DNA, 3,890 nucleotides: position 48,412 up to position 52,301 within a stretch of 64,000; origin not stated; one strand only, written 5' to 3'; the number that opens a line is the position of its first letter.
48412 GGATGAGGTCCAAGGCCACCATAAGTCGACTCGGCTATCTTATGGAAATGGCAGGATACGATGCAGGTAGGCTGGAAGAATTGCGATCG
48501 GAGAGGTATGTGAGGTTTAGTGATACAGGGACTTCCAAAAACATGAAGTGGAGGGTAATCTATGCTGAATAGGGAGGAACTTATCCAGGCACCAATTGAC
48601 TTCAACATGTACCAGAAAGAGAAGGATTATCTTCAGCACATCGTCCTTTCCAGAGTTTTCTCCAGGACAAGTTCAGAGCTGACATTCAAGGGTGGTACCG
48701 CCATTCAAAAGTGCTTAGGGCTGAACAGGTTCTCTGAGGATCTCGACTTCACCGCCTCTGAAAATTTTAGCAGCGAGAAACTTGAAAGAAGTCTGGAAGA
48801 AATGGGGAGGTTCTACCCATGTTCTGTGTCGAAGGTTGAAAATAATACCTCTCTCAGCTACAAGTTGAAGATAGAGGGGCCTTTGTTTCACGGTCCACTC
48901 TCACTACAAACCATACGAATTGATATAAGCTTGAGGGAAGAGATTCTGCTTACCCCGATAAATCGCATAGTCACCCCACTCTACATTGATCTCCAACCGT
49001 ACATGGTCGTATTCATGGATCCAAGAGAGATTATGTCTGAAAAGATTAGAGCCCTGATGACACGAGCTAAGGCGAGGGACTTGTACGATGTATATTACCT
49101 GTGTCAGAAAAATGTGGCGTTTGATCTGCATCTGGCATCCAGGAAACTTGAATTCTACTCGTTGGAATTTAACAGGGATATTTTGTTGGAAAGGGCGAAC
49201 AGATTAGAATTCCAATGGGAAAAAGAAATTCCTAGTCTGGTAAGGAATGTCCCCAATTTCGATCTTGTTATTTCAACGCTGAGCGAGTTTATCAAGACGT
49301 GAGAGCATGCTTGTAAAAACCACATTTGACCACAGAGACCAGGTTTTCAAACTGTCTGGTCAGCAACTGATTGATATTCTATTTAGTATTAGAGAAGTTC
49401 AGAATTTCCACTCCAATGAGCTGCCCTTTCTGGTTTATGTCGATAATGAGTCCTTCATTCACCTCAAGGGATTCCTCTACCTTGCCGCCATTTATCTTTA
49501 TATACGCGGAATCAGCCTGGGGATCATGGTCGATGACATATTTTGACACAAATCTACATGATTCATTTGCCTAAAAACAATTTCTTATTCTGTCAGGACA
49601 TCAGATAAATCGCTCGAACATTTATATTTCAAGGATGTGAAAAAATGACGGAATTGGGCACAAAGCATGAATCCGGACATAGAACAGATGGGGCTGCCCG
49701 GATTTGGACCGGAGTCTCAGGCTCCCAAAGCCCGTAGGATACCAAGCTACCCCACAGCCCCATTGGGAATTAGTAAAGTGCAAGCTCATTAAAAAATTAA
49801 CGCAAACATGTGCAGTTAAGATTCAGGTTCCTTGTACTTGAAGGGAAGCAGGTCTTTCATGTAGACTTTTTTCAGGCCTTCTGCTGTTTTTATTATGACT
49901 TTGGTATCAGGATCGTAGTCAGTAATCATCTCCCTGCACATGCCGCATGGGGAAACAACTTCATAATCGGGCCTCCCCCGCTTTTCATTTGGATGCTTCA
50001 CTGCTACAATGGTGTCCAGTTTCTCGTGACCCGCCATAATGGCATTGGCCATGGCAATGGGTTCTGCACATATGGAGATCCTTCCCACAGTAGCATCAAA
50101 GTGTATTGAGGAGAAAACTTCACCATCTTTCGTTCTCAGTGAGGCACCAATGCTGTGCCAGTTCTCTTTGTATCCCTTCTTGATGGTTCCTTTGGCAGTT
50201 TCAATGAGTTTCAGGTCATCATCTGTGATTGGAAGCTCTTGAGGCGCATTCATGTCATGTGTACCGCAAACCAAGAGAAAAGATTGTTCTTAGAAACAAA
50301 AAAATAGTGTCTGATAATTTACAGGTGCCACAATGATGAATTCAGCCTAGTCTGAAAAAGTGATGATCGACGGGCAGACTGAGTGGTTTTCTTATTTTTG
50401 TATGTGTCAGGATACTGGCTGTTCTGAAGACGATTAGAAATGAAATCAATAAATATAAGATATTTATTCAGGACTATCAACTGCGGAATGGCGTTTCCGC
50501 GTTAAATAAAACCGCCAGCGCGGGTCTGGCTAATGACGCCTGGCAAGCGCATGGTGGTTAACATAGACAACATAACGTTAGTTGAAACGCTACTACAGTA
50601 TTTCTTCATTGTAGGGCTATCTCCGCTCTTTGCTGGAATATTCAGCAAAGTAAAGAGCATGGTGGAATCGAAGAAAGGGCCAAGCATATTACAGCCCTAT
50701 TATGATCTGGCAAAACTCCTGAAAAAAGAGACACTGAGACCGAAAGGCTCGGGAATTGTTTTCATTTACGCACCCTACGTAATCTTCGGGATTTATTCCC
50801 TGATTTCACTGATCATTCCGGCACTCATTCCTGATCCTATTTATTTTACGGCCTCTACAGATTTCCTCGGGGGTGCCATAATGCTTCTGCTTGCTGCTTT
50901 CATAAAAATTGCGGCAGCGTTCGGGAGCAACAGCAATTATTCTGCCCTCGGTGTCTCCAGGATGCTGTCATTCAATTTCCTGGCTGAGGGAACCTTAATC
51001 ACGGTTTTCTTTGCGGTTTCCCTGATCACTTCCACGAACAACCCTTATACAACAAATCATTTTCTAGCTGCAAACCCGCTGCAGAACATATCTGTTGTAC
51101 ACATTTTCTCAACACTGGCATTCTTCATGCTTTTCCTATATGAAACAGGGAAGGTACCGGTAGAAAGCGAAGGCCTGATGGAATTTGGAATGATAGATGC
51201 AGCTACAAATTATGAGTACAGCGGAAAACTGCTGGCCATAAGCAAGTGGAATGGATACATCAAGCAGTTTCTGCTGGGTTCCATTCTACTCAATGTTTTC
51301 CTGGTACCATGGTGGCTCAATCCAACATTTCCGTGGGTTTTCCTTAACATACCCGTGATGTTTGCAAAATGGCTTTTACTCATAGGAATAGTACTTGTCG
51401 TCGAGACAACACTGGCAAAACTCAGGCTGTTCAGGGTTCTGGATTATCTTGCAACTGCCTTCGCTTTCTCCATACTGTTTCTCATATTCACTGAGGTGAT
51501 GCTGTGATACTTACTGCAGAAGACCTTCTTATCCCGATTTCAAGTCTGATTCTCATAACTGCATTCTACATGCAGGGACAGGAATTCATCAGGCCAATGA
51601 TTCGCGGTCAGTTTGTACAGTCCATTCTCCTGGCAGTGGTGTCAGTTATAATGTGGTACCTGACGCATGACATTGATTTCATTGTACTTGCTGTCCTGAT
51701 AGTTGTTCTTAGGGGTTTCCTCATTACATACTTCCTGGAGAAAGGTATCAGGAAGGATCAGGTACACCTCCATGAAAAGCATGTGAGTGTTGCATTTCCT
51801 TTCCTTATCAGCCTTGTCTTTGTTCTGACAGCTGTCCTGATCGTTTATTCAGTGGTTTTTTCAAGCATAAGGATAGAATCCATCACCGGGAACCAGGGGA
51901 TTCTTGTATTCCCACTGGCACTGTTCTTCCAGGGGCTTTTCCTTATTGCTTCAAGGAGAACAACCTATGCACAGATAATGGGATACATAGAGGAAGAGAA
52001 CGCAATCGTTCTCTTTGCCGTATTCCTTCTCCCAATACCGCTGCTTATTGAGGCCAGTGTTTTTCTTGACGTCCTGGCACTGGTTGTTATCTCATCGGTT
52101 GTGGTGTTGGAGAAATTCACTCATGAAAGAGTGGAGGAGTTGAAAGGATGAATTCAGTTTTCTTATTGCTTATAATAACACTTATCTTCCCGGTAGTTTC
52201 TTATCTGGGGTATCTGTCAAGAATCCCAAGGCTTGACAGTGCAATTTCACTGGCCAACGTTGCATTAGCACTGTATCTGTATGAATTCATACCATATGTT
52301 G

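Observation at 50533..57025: Six-gene group-4-hydrogenase/complex-I-like membrane module with a cysteine-free 'large subunit' (Ehr-like)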

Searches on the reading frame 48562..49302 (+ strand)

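Call 8: search_protein_families(library=pfam, proteins=[window:48562-49302:+], max_evalue=0.001)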
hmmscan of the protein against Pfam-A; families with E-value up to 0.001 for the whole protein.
window:48562-49302:+ (246 aa): 1 family
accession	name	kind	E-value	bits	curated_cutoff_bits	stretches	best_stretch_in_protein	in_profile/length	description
PF08843.17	AbiEii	-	6.7e-34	118.3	22.5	1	29-234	3-233/238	Nucleotidyl transferase AbiEii toxin, Type IV TA system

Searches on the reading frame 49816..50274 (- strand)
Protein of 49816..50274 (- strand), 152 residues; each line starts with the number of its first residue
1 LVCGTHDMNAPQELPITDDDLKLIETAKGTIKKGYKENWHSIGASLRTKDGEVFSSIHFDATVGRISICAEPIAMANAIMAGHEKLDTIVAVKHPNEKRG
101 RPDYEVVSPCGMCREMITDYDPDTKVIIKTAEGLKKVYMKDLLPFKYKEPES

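Call 94: search_protein_families(library=pfam, proteins=[window:49816-50274:-], max_evalue=0.00001)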
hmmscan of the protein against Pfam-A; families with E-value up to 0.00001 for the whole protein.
window:49816-50274:- (152 aa): 1 family
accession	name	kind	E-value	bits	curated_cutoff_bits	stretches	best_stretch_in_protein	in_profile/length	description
PF00383.29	dCMP_cyt_deam_1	-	1.7e-09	38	25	1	19-127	3-99/102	Cytidine and deoxycytidylate deaminase zinc-binding region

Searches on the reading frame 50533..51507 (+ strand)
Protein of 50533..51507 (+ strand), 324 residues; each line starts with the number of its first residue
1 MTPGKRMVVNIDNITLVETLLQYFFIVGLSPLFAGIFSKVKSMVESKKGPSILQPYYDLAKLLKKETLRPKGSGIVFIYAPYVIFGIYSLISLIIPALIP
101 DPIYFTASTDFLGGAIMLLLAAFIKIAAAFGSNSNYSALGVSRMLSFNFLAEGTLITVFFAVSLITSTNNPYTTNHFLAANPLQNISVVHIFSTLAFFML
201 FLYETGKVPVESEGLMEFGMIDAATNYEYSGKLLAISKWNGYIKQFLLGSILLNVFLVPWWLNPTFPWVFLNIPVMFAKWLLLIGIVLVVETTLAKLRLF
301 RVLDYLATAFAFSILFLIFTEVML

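Call 4: search_protein_families(library=pfam, proteins=[window:50533-51507:+], max_evalue=0.01)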
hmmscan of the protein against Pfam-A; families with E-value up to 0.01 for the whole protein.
window:50533-51507:+ (324 aa): 1 family
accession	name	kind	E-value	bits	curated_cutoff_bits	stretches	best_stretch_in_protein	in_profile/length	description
PF00146.26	NADHdh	-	1.2e-28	100.8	27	1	24-319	9-296/298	NADH dehydrogenase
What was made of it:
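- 50533..51507 (+): EhrH: NuoH/HyfC/HycD-like membrane subunit (324 aa; the true start may be 50551). PF00146, E 1e-28 (call 4).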

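Call 9: search_protein_families(library=ncbifam, proteins=[window:50533-51507:+], max_evalue=0.01)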
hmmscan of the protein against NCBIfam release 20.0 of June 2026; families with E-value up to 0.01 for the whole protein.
window:50533-51507:+ (324 aa): 1 family
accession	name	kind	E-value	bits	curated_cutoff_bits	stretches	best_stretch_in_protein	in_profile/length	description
NF004741.0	PRK06076.1-2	equivalog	1.3e-09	37.7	305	1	44-319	51-328/337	NADH-quinone oxidoreductase subunit NuoH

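Call 97: search_solved_structures(query=window:50533-51504:+, max_evalue=0.00001)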
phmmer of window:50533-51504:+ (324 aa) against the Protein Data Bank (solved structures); distinct sequences matched with E-value up to 0.00001: 2.
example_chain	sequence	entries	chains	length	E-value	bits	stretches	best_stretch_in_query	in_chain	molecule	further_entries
7z0s_D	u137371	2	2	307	5.4e-23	85.3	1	18-320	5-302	Formate hydrogenlyase subunit 4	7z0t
6cfw_M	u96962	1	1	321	6.9e-18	68.6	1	18-315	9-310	Mbh13 NADH dehydrogenase subunit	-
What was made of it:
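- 50533..51507 (+): Best solved structures are HycD 7z0s_D (5e-23) and MbhM (call 97).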

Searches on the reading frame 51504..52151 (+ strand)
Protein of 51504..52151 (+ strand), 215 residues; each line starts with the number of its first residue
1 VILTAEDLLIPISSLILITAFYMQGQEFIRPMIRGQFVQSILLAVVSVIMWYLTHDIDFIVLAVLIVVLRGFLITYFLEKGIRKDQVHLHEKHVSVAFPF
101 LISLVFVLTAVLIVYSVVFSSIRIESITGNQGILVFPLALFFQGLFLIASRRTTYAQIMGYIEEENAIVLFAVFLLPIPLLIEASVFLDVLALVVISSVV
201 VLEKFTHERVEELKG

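Call 4: search_protein_families(library=pfam, proteins=[window:51504-52151:+], max_evalue=0.01)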
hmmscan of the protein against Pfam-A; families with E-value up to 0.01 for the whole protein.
window:51504-52151:+ (215 aa): 0 families

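Call 9: search_protein_families(library=ncbifam, proteins=[window:51504-52151:+], max_evalue=0.01)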
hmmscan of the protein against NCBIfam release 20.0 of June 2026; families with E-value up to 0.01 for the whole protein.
window:51504-52151:+ (215 aa): 1 family
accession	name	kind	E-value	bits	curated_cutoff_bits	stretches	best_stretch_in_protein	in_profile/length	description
NF008556.0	PRK11492.1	equivalog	3.4e-08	33.6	136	1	11-203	9-198/216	hydrogenase 4 membrane subunit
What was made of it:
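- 51504..52151 (+): EhrE: HyfE-like small membrane subunit (215 aa, about 7 predicted helices). NF008556, E 3e-8 (call 9).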

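Call 55: search_solved_structures(query=A3, max_evalue=10, show_alignments=3)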
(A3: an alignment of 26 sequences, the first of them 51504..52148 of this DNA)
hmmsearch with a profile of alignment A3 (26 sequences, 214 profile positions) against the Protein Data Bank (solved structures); distinct sequences matched with E-value up to 10: 3.
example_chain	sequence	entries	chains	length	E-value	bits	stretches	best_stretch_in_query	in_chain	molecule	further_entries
8f6c_D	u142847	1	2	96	0.6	13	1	33-121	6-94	Cytochrome bo(3) ubiquinol oxidase subunit 4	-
7eo4_A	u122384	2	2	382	2.9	10.8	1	49-124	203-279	Sphingosine 1-phosphate receptor 1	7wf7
7eo2_A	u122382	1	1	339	8.1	9.3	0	49-124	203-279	Sphingosine 1-phosphate receptor 1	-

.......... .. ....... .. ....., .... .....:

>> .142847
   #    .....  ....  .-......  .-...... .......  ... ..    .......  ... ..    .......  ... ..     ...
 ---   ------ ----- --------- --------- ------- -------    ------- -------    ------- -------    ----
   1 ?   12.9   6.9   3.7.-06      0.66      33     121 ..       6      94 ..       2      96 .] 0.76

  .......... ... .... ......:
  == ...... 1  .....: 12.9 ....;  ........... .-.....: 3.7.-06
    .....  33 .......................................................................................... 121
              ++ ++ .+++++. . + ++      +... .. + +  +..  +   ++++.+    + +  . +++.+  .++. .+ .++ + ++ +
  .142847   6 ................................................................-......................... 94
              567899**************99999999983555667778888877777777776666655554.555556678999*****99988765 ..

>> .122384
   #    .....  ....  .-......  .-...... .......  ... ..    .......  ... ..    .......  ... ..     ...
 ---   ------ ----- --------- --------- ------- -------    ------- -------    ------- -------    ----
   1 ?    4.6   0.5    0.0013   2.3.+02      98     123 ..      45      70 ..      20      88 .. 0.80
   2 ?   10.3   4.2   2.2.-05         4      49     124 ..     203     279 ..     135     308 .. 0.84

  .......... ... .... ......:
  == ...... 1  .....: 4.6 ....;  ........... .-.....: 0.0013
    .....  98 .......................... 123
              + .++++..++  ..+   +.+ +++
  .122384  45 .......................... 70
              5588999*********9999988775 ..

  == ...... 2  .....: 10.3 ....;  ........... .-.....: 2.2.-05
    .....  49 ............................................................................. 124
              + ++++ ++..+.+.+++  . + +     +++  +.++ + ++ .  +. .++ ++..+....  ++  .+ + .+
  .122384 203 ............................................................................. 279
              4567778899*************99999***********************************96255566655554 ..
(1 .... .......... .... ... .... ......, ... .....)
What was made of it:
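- Tried and rejected: A profile search of the PDB finds nothing (call 55).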

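Call 66: find_homologous_proteins(query=window:51504-52148:+, max_evalue=0.001)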
Query window:51504-52148:+ (215 aa): 166 proteins with E <= 0.001 among 2807 candidates; the best 120 are listed.
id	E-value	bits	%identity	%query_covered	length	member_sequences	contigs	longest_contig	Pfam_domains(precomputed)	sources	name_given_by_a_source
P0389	4.5e-122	423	100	100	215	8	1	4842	-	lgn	-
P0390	9.1e-109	380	90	98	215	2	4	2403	-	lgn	-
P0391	8.4e-107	374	88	98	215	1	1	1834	-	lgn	-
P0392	3.6e-106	371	90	92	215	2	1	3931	-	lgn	-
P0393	1.2e-104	366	86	98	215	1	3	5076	-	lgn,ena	-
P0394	2.1e-104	366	88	92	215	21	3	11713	-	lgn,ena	-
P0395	2.8e-104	365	88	98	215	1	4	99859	-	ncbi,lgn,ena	-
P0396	4.4e-102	358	87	98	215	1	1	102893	-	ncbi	-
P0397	3.8e-101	355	83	98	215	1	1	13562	-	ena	-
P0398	6.1e-101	354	83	98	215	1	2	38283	-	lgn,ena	-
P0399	1.0e-100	354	82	98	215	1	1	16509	-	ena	-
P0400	1.5e-100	353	83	98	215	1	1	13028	-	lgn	-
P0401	8.2e-98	344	79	100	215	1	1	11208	-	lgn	-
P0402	4.8e-96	338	79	100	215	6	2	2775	-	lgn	-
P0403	2.5e-95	336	82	94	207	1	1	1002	-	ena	-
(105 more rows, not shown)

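Call 77: predict_structure(alignment_id=A6)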
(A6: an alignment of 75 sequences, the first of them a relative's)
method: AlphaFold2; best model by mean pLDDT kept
length: 215 residues; sequences in the alignment: 75
mean_pLDDT: 75.1   pTM: 0.74
mean pLDDT of the five models: 75.1, 71.1, 59.3, 58.8, 53.6
residues with pLDDT >= 90: 19; 70-90: 120; 50-70: 70; < 50: 6
segments of 3 or more residues with pLDDT < 50: none
pLDDT, mean of each block of 10 residues (from residue 1): 71 91 81 88 91 86 87 82 60 67 86 77 57 83 85 76 84 66 62 62 51 49
secondary structure, 60 per line:
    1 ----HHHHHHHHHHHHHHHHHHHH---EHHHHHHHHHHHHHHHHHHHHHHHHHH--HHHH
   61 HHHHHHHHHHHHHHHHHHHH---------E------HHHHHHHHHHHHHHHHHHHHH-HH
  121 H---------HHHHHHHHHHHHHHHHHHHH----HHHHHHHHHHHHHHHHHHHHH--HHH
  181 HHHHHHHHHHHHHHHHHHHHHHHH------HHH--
elements in order: H5-24 H29-54 H57-80 H97-117 H131-150 H155-175 H178-204

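Call 80: fold_search(model_id=the predicted structure, library=pdb)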
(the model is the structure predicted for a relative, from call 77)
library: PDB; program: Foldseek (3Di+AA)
matches with E <= 10: 109; with E <= 0.001: 0
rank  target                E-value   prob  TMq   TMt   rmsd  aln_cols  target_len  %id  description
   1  9v4h_C                1.5e+00  0.16  0.23  0.20  11.5       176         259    8  Prenyltransferase Ord1 Q216A-FSPP (released 2025-10-01)
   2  7x07_A                1.6e+00  0.12  0.20  0.08  20.1       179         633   14  Cryo-EM structure of human ABCD1 in the presence of C26:0 (released 2023-03-22)
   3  8jr9_R                1.8e+00  0.13  0.27  0.23  13.3       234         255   13  Small molecule agonist (PCO371) bound to human parathyroid hormone receptor type 1 (PTH1R) (released 2023-08-02)
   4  8haf_R                2.0e+00  0.10  0.23  0.15  14.8       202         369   13  PTHrP-PTH1R-Gs complex (released 2022-12-21)
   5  7x07_B                2.0e+00  0.10  0.19  0.08  20.3       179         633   14  Cryo-EM structure of human ABCD1 in the presence of C26:0 (released 2023-03-22)
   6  8b6f_AA               2.1e+00  0.05  0.16  0.06  19.1       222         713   11  Cryo-EM structure of NADH:ubiquinone oxidoreductase (complex-I) from respiratory supercomplex of Tetrahymena thermoph (released 2023-03-29)
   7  8vyy_A                2.2e+00  0.09  0.21  0.19  19.4       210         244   11  The crystal structure of MarE in complex with its native substrate, beta-methyl-L-tryptophan (released 2025-04-02)
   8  8ha0_R                2.3e+00  0.11  0.23  0.16  14.4       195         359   13  Molecular recognition of two endogenous hormones by the human parathyroid hormone receptor-1 (released 2022-12-21)
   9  7x0t_A                2.3e+00  0.11  0.20  0.08  20.0       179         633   14  Cryo-EM structure of human ABCD1 E630Q in the presence of C26:0-CoA and ATP (released 2023-03-22)
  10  6me7_A                2.4e+00  0.04  0.17  0.11  18.3       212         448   15  XFEL crystal structure of human melatonin receptor MT2 (H208A) in complex with 2-phenylmelatonin (released 2019-04-24)
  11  7tgh_5                2.4e+00  0.04  0.16  0.07  18.5       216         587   12  Cryo-EM structure of respiratory super-complex CI+III2 from Tetrahymena thermophila (released 2022-04-06)
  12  9drl_B                3.2e+00  0.12  0.26  0.17  11.3       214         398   11  Cryo-EM structure of the T33-549 tetrahedral cage (released 2025-08-06)
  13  7bp3_A                3.2e+00  0.04  0.19  0.13  17.0       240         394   14  Cryo-EM structure of the human MCT2 (released 2020-06-03)
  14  9v4h_B                3.5e+00  0.09  0.23  0.18  12.9       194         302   11  Prenyltransferase Ord1 Q216A-FSPP (released 2025-10-01)
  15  9jr2_R                3.7e+00  0.07  0.22  0.15  14.7       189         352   13  Cryo-EM structure of PTH-PTH1R-Gq (upright state) (released 2024-10-16)
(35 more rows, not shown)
